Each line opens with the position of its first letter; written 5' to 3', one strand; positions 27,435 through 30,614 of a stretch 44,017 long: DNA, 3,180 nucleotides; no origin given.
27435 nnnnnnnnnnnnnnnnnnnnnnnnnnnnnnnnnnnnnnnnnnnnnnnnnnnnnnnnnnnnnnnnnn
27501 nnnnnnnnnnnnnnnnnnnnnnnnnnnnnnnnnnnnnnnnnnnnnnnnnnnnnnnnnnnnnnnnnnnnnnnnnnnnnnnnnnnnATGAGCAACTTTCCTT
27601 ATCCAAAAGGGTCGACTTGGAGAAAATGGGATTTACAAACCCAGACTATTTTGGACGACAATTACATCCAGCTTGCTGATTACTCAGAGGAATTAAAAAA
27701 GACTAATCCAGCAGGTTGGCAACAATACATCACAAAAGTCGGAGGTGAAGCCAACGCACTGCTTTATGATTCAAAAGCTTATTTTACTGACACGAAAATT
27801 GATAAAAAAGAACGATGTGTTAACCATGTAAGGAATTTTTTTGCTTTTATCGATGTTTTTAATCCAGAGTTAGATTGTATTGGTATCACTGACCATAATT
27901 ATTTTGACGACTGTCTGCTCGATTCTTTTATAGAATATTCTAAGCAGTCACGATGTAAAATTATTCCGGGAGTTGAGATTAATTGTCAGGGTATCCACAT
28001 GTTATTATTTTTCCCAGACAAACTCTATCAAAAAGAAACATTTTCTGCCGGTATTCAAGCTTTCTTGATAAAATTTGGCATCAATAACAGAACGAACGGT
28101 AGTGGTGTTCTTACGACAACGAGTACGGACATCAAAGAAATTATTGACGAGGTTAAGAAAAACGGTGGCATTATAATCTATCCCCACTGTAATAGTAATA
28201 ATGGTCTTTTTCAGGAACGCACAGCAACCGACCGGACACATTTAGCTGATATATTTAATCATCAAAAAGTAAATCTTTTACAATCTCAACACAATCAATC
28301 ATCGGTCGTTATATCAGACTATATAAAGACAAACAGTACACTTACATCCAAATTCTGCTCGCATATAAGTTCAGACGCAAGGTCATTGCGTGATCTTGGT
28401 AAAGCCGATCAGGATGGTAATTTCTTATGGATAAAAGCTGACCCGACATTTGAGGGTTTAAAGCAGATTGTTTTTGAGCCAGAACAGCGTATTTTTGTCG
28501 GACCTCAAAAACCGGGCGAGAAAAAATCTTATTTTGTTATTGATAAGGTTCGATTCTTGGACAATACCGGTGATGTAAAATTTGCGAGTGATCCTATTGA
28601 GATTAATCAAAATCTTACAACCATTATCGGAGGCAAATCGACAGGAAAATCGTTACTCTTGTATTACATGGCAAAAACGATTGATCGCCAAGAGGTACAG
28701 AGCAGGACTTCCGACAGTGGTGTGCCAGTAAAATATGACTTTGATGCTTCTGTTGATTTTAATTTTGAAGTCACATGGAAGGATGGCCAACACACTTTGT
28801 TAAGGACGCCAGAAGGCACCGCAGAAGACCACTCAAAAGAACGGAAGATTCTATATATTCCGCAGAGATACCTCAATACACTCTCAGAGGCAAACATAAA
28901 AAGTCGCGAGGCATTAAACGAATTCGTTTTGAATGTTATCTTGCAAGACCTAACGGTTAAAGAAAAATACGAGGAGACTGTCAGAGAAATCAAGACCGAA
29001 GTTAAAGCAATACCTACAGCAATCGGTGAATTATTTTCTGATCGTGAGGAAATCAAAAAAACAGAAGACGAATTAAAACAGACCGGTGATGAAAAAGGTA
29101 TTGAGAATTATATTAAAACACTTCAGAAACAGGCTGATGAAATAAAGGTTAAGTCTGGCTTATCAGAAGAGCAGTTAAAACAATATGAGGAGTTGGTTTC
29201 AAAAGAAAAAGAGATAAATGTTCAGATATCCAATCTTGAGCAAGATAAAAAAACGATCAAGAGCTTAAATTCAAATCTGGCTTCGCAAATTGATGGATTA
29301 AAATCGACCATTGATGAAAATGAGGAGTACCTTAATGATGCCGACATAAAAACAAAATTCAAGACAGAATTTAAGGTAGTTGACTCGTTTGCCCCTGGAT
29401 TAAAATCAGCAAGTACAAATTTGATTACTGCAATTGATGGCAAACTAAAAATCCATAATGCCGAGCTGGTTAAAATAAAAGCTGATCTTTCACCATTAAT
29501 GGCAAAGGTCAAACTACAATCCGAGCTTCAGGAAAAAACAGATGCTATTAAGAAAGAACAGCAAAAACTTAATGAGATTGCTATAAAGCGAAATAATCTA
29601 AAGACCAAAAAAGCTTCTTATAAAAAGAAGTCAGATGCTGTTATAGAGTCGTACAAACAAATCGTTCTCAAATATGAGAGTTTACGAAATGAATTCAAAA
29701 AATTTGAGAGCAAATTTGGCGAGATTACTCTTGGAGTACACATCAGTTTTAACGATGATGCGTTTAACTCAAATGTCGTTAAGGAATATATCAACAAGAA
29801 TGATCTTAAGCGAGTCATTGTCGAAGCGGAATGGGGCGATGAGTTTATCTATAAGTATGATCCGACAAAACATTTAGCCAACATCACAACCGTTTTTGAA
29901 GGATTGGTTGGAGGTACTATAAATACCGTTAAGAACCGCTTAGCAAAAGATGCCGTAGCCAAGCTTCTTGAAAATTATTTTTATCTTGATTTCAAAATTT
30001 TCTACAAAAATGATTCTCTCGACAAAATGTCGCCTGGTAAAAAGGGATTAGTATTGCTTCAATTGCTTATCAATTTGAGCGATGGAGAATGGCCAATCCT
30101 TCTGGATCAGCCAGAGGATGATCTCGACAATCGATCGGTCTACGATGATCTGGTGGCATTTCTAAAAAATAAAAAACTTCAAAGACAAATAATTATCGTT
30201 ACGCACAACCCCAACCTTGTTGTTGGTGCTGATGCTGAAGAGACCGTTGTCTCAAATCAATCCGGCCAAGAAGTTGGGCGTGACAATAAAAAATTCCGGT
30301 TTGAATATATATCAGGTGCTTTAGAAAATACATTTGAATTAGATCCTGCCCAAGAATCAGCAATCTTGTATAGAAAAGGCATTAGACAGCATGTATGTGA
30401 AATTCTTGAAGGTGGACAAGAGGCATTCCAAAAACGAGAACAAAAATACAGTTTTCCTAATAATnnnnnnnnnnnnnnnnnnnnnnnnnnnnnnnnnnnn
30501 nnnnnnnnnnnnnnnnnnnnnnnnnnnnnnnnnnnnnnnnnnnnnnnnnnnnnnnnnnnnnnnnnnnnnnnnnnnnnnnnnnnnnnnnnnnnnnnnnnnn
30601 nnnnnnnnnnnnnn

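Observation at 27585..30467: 960-aa PHP + Walker A / long coiled coil / Walker B ATPase with an apparently altered PHP metal site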

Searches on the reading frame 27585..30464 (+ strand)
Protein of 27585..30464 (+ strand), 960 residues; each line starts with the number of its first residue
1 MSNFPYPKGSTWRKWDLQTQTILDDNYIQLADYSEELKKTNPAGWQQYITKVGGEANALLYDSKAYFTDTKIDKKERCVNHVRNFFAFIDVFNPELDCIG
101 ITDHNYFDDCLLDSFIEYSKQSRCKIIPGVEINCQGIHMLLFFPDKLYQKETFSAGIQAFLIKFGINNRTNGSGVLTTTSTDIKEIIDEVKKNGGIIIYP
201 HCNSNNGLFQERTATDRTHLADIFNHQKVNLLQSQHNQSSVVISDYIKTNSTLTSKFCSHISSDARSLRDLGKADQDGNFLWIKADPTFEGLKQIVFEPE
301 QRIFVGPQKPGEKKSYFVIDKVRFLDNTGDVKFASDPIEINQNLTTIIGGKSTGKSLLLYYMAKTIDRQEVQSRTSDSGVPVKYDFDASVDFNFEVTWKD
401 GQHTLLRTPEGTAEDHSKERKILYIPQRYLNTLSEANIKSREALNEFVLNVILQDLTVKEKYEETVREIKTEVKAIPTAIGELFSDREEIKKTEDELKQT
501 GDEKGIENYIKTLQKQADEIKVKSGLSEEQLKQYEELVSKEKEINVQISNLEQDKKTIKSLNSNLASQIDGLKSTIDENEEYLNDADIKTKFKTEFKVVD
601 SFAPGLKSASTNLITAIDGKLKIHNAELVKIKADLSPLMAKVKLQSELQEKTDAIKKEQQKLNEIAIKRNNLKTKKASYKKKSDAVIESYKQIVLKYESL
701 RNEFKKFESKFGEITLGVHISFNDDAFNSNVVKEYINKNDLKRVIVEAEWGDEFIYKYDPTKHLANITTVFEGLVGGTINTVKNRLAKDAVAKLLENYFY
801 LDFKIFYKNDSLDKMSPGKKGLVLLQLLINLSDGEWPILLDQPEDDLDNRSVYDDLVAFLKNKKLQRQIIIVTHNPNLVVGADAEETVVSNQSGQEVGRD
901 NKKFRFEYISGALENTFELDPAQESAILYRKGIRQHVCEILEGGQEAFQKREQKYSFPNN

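Call 3: search_protein_families(library=pfam, proteins=[window:27585-30464:+], max_evalue=1)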
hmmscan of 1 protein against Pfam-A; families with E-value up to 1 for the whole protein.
window:27585-30464:+ (960 aa): 3 families
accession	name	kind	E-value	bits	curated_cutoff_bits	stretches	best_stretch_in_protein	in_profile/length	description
PF02463.25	SMC_N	-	1.2e-05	25.3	40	1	574-892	118-215/220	RecF/RecN/SMC N terminal domain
PF13304.12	AAA_21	-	0.012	16.2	27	1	806-879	229-303/304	AAA domain, putative AbiEii toxin, Type IV TA system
PF25316.1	TAF2_3rd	-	0.067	14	27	1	265-298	85-118/120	TAF2 Ig-like domain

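Call 4: search_protein_families(library=ncbifam, proteins=[window:27585-30464:+], max_evalue=1)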
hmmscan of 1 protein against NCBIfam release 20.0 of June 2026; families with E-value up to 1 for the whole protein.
window:27585-30464:+ (960 aa): 11 families
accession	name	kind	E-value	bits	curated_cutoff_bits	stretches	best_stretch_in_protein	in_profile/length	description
NF045780.1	TrlF_fam_ATP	equivalog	2.9e-146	489.6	350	2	88-955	34-943/944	TrlF family AAA-like ATPase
NF045781.1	Spaf1101_AAA_ATP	equivalog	3.1e-45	154.9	475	3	61-704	69-691/836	Spaf_1101 family AAA-like ATPase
NF042955.1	Ppl_antiphage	equivalog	7.7e-31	106.8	1000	2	809-951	761-878/882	anti-phage protein Ppl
NF045487.1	ASRP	equivalog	0.00085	18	300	1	460-711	159-399/593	archaea-specific SMC-related protein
NF040873.1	AztA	equivalog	0.0022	17.6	220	1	808-884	113-187/191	zinc ABC transporter ATP-binding protein AztA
NF047515.1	SpiroCoCo_C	equivalog_domain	0.0091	15.2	125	1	460-585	124-246/313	SpiroCoCo family coiled-coil protein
NF003034.1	PRK03918.1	equivalog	0.013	13.5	700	1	438-714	141-410/878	DNA double-strand break repair ATPase Rad50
NF007826.0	PRK10535.1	equivalog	0.019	13.2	966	1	815-897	145-222/648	macrolide ABC transporter ATP-binding protein/permease MacB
NF038032.1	CehA_McbA_metalo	domain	0.048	13.1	80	1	95-206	31-120/315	CehA/McbA family metallohydrolase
NF002244.0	PRK01156.1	equivalog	0.17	9.9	847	1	458-714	470-721/895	DNA double-strand break repair ATPase Rad50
TIGR02169.1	SMC_prok_A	equivalog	0.21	9.2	729.4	1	457-565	862-968/1165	chromosome segregation protein SMC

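Call 5: search_protein_families(library=padloc, proteins=[window:27585-30464:+], max_evalue=1)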
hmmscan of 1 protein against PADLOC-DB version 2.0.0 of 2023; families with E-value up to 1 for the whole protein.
window:27585-30464:+ (960 aa): 6 families
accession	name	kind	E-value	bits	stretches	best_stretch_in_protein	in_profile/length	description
PDLC02208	Ppl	-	1.3e-18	64.5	2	810-951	772-888/894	-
PDLC04680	PDC-M49A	-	2e-11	41.2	2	93-143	32-79/674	-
PDLC03865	LmuB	-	0.015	11.5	1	437-737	528-844/1007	-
PDLC03859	LmuB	-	0.047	10.9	1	449-878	181-588/611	-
PDLC04678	PDC-M49A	-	0.33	7.2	1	93-158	33-97/681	-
PDLC03868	LmuB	-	0.52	6.5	1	468-689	222-436/1035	-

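Call 12: find_homologous_proteins(query=window:27585-30464:+, max_evalue=0.00001)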
Query window:27585-30464:+ (960 aa): 1853 proteins with E <= 0.00001 among 8000 candidates; the best 120 are listed.
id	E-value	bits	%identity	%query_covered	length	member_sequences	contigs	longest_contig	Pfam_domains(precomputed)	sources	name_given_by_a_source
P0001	0.0e+0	2054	95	100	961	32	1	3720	PF02463.26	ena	-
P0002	0.0e+0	1873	85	100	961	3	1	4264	PF02463.26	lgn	-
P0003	0.0e+0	1873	85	100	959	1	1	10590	-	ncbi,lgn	-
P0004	0.0e+0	1869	86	100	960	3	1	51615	PF02463.26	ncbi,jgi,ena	ncbi:MAG: hypothetical protein WC523_05160 [Patescibacteria group bacterium]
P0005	0.0e+0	1868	85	100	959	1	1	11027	PF02463.26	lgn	-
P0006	0.0e+0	1861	85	100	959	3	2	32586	PF02463.26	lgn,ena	-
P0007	0.0e+0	1859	85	100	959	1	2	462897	PF02463.26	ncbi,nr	ncbi:MAG: hypothetical protein KGI50_01130 [Patescibacteria group bacterium]|nr:hypothetical protein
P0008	0.0e+0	1842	84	100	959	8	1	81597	-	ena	-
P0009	0.0e+0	1812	82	100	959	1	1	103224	-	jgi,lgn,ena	-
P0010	0.0e+0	1780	82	99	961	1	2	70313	-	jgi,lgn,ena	jgi:predicted ATPase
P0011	0.0e+0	1779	81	99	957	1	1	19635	PF02463.26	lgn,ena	-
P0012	0.0e+0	1767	80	99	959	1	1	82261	PF02463.26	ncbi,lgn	-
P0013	0.0e+0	1761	81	99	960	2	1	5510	PF02463.26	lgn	-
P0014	0.0e+0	1750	81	100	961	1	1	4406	-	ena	-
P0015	0.0e+0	1747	80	100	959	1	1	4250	PF02463.26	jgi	-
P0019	0.0e+0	1691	76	100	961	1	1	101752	PF02463.26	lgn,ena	-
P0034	0.0e+0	1582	71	100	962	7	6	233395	PF02463.26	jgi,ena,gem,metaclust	metaclust:\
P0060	0.0e+0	1421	64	100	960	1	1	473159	PF02463.26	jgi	jgi:predicted ATPase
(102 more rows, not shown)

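Call 15: search_solved_structures(query=A1, max_evalue=1, show_alignments=2)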
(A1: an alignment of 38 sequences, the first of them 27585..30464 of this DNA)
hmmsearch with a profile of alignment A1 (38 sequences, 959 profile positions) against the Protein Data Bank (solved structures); distinct sequences matched with E-value up to 1: 6.
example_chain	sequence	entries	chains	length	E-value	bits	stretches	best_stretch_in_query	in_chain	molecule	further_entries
22bu_B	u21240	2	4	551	0.017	16.3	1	327-393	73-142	AAA family ATPase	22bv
22et_E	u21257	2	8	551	0.017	16.3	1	327-393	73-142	PtuA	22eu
8gmh_C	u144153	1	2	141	0.043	15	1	524-631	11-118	LapA4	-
9u9y_A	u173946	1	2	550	0.16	13.1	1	331-365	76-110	AAA family ATPase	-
1e69_A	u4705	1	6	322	0.19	12.9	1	807-882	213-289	CHROMOSOME SEGREGATION SMC PROTEIN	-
9vkz_A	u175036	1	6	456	0.61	11.2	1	331-365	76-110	Retron Ec78 probable ATPase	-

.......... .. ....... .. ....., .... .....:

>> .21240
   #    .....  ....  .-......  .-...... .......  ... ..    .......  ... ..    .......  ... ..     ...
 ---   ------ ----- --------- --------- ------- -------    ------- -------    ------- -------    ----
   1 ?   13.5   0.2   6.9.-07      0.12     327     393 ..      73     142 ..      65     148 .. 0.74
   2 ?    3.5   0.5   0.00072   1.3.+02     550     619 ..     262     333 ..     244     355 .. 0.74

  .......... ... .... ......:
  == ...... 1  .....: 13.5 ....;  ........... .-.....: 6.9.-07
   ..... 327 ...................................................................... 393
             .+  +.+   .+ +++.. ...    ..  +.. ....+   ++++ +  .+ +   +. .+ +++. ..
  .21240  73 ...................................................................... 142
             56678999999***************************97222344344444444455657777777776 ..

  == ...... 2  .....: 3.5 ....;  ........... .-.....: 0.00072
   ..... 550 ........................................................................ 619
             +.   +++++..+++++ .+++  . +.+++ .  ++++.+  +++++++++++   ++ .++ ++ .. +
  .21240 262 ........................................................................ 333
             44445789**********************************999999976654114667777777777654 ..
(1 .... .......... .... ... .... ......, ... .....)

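Call 17: search_protein_families(library=pfam, alignment_id=A1, max_evalue=1)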
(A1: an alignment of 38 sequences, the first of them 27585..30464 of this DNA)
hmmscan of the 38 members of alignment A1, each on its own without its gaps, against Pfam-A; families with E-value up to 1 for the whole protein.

A. member 1, window:27585-30464:+ (960 aa): 3 families
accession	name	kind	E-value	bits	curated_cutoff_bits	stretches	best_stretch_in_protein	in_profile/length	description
PF02463.25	SMC_N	-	1.2e-05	25.3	40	1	574-892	118-215/220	RecF/RecN/SMC N terminal domain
PF13304.12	AAA_21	-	0.012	16.2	27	1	806-879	229-303/304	AAA domain, putative AbiEii toxin, Type IV TA system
PF25316.1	TAF2_3rd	-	0.067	14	27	1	265-298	85-118/120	TAF2 Ig-like domain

B. families by the number of members that match (of 38 scanned): 50 families (the first 25 are shown)
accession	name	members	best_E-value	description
PF02463.25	SMC_N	35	1.2e-07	RecF/RecN/SMC N terminal domain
PF13304.12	AAA_21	35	0.0002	AAA domain, putative AbiEii toxin, Type IV TA system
PF02229.22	PC4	16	0.00081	Transcriptional Coactivator p15 (PC4)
PF02811.25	PHP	8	0.0057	PHP domain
PF25316.1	TAF2_3rd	7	0.014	TAF2 Ig-like domain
PF08614.16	ATG16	5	0.00011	Autophagy protein 16 (ATG16)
PF04513.17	Baculo_PEP_C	4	0.016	Baculovirus polyhedron envelope protein, PEP, C terminus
PF18160.6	SLATT_5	2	0.0012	SMODS and SLOG-associating 2TM effector domain family 5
PF16088.10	BORCS7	2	0.026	BLOC-1-related complex sub-unit 7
PF00005.33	ABC_tran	2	0.048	ABC transporter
PF20497.3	SWI-SNF_Ssr4_C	2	0.11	SWI/SNF and RSC complexes subunit Ssr4 C-terminal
PF06156.18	YabA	2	0.35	Initiation control protein YabA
PF14661.11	HAUS6_N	2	0.68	HAUS augmin-like complex subunit 6 N-terminus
PF13851.11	GAS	1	0.0084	Growth-arrest specific micro-tubule binding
PF03732.24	Retrotrans_gag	1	0.0094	Retrotransposon gag protein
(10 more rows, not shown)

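Call 19: find_related_loci(query=A1, collection=genome_contigs, flank=10000)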
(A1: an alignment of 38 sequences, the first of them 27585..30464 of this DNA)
Query A1 (960 aa) in genome_contigs; peptide patterns used: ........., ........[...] (x = any residue, [..] = any of these).
49 stretches matched a pattern; 41 encode a relative of the query (tblastn E <= 1e-3); 40 distinct loci.
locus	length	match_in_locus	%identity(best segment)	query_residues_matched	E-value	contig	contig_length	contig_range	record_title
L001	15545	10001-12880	100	1-960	0e+0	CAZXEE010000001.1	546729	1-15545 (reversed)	MAG TPA_asm: uncultured Gammaproteobacteria bacterium isolate SRP192927_co4_30 genome assembly, contig: NODE_1_length_54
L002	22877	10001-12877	85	1-959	0e+0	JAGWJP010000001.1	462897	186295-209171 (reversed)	MAG: Patescibacteria group bacterium isolate REEB140 contig-150_0, whole genome shotgun sequence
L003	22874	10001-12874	84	1-958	0e+0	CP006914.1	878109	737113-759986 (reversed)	Candidate division WWE3 bacterium RAAC2_WWE3_1 chromosome, complete genome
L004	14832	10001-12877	76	1-959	0e+0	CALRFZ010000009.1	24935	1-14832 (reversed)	MAG: Candidatus Staskawiczbacteria bacterium isolate Ike-100m-1 genome assembly, contig: Ike-100-c683, whole genome shot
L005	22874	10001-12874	75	1-958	0e+0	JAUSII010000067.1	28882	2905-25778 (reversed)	MAG: Deltaproteobacteria bacterium isolate E14_metabat.bin.232 E14_k141_115648, whole genome shotgun sequence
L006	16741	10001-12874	73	1-960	0e+0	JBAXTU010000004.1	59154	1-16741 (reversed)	MAG: bacterium isolate ELA643 MAG643_4, whole genome shotgun sequence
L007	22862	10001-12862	80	5-958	0e+0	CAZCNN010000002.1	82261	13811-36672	MAG TPA_asm: uncultured Bdellovibrionales bacterium isolate SRP286056_co2_548 genome assembly, contig: NODE_288_length_8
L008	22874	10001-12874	75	1-958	0e+0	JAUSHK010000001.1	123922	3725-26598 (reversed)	MAG: Candidatus Jorgensenbacteria bacterium isolate E14_metabat.bin.188 E14_k141_47283, whole genome shotgun sequence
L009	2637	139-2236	69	260-958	0e+0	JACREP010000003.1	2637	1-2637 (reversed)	MAG: Candidatus Gottesmanbacteria bacterium isolate NC_groundwater_1702_Pr3_B-0.1um_50_12 SR-2_scaffold_141_95772, whole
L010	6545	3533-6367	49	6-960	0e+0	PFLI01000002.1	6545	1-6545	MAG: Candidatus Roizmanbacteria bacterium CG_4_10_14_0_8_um_filter_33_9 CG_4_10_14_0.8_um_filter_scaffold_8496_c, whole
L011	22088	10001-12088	57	269-957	0e+0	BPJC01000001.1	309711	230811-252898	MAG: Patescibacteria group bacterium KatS3mg090 DNA, contig_4626, whole genome shotgun sequence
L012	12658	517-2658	56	248-957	0e+0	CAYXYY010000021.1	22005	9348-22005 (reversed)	MAG TPA_asm: uncultured Planctomycetia bacterium isolate binchicken_co219_147 genome assembly, contig: k141_850818, whol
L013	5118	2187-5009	46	6-957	0e+0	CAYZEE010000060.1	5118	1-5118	MAG TPA_asm: uncultured Gammaproteobacteria bacterium isolate SRP271791_co2_53 genome assembly, contig: NODE_4993_length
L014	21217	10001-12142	56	248-957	0e+0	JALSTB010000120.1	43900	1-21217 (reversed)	MAG: Melioribacteraceae bacterium isolate 356-308_metabat2_scaf2bin.084 356-308_scaffold_439_c1, whole genome shotgun se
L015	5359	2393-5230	46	1-957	0e+0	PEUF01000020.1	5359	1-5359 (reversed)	MAG: Candidatus Roizmanbacteria bacterium CG02_land_8_20_14_3_00_36_15 CG02_land_8_20_14_3.00_150_scaffold_12948_c, whol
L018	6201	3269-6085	46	1-957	0e+0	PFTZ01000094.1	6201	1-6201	MAG: Candidatus Berkelbacteria bacterium CG_4_9_14_3_um_filter_39_23 CG_4_9_14_3_um_filter_150_scaffold_28799_c, whole g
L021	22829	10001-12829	44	1-957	0e+0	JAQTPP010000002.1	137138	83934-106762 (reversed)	MAG: Candidatus Daviesbacteria bacterium isolate STB_119 NODE_302_length_137138_cov_5.464744_Sandtown_B, whole genome sh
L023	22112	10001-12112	53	262-957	0e+0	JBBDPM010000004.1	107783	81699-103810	MAG: Candidatus Woykebacteria bacterium isolate LejiaB_42_22 Lejia_B_243_length_107783_cov_12, whole genome shotgun sequ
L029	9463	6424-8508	41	263-957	2e-153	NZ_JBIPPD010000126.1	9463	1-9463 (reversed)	MAG: Flavobacterium sp. isolate ME2015-06-19_3300044640_group6_bin18 Rohwer_bin894_scaffold_6872_c1, whole genome shotgu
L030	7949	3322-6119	39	9-957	0e+0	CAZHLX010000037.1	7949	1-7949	MAG TPA_asm: uncultured Pseudomonadales bacterium isolate SRP167671_co2_247 genome assembly, contig: NODE_11101_length_7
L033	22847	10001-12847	42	1-957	0e+0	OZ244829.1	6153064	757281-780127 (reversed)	MAG: Candidatus Poribacteria bacterium isolate f10cb695-1b13-44a5-8b8c-8d396a4a49c1 genome assembly, chromosome: 1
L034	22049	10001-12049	32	263-956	5e-92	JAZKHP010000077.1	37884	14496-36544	MAG: Pseudomonadota bacterium isolate DC_SW_03_SPN07022020-bin023 DCSW031SPN_B023_0_000000000077, whole genome shotgun s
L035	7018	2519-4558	33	263-956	6e-92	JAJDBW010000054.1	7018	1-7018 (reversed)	MAG: Nitrospirota bacterium isolate OFTM308 OFTM308_53, whole genome shotgun sequence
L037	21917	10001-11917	33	256-953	1e-78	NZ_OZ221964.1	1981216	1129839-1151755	Fusobacterium watanabei isolate CCUG74246T chromosome CCUG74246, complete sequence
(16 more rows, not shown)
